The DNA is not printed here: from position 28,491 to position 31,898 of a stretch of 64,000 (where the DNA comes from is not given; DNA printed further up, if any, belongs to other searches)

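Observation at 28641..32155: Rewired uvrC-rapZ-yvcK-whiA block: RapZ reduced to its C-terminal domain, with a 1035-aa zinc-ribbon/cyclase/STAND/TPR protein in the YvcK slot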

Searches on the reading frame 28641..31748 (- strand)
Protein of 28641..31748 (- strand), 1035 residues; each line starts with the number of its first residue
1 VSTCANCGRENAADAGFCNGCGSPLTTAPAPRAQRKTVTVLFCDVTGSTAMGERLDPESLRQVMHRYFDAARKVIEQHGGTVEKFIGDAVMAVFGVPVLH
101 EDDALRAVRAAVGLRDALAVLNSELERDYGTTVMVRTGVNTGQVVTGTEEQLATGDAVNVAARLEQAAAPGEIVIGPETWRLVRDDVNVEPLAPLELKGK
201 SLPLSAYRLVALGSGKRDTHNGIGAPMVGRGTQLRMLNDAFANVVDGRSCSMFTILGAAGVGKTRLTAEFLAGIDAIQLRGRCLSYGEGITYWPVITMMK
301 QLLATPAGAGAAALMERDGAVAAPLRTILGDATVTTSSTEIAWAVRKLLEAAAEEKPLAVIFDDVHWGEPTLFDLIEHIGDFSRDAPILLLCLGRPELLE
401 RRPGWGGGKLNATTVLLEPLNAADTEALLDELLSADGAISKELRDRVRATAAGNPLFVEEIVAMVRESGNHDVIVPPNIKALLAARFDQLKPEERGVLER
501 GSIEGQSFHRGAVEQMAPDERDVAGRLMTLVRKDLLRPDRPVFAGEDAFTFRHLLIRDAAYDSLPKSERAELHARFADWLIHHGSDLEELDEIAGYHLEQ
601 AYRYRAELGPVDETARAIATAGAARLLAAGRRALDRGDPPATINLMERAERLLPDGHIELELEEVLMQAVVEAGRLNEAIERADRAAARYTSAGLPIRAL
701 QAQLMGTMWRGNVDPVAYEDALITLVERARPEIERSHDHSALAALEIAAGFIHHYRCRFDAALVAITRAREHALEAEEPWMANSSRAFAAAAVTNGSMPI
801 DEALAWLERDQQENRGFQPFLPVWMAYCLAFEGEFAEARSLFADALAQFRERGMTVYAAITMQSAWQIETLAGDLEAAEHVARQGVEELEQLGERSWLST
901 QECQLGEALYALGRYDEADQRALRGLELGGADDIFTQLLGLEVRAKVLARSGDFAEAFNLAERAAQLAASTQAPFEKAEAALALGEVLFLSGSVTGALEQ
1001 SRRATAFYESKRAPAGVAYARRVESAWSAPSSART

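Call 7: search_protein_families(library=pfam, proteins=[window:28641-31748:-], max_evalue=0.01)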
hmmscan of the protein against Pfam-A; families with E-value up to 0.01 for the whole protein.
window:28641-31748:- (1035 aa): 11 families
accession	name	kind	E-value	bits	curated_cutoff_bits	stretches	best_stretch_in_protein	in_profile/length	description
PF00211.25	Guanylate_cyc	-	2.7e-21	76.4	21.9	1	34-201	5-174/183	Adenylate and Guanylate cyclase catalytic domain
PF13191.12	AAA_16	-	9.2e-19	69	32.6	1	227-389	2-165/167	AAA ATPase domain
PF17874.7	TPR_MalT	-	4.8e-08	33.1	45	1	802-975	26-198/336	MalT-like TPR region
PF13424.12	TPR_12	-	1.6e-07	31.8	30.1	1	944-1010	9-77/77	Tetratricopeptide repeat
PF13240.11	Zn_Ribbon_1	-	0.00011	22.4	25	1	4-25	2-23/23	zinc-ribbon domain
PF12773.13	DZR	-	0.00045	20.8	27.3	1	4-26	1-23/45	Double zinc ribbon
PF07719.23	TPR_2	-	0.0015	18.9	27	0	943-968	6-31/34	Tetratricopeptide repeat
PF14559.12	TPR_19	-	0.0018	19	25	0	633-704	1-68/68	Tetratricopeptide repeat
PF13401.12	AAA_22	-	0.0019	18.9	27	1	249-400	4-128/130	AAA domain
PF24463.1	DUF7577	-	0.003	17.6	28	1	3-25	4-26/27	Domain of unknown function (DUF7577)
PF24460.1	DUF7575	-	0.0083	15.9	28.5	0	3-25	5-27/28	Domain of unknown function (DUF7575)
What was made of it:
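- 28641..31748 (-): 1035-aa zinc-ribbon / class III cyclase / STAND NTPase / TPR protein. A GTGA overlap lies at each end. Pfam (call 7).
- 30582..31070 (-): STAND NTPase core (AAA_16, aa 227-389). Walker A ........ starts at aa 257; Walker B AVIFDD starts at aa 359. PF13191 E=9e-19 (call 7).
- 28659..29948 (-): All-helical TPR sensor region (about aa 601-1030), the most divergent part of the protein. TPR_12 above cutoff and TPR_MalT below cutoff (call 7).
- Checked: ORF 28641-31748(-), 1035 aa, carries Zn_Ribbon_1 (residues 4-25), Guanylate_cyc (34-201, E=2.7e-21), AAA_16 (227-389, E=9e-19), TPR_12 and TPR_MalT (call 7).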

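Call 8: search_protein_families(library=ncbifam, proteins=[window:28641-31748:-], max_evalue=0.01)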
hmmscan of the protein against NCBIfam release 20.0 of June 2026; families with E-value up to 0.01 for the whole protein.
window:28641-31748:- (1035 aa): 3 families
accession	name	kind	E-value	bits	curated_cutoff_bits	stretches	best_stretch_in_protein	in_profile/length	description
TIGR03903.1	TOMM_kin_cyc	equivalog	3e-55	187.7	705.75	1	29-586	279-868/1267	TOMM system kinase/cyclase fusion protein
NF058673.1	LipAdnlyCyLipJMY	equivalog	5.5e-06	25.3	800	1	33-176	291-415/449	bifunctional lipase/adenylate cyclase LipJ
TIGR02928.1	TIGR02928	subfamily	0.0032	16.4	181.3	1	227-272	17-62/366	orc1/cdc6 family replication initiation protein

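Call 11: find_encoding_contigs(protein=window:28641-31748:-, flank=10000, max_places=6)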
Protein window:28641-31748:- (1035 aa): no gene with exactly this product is on record in the collection.
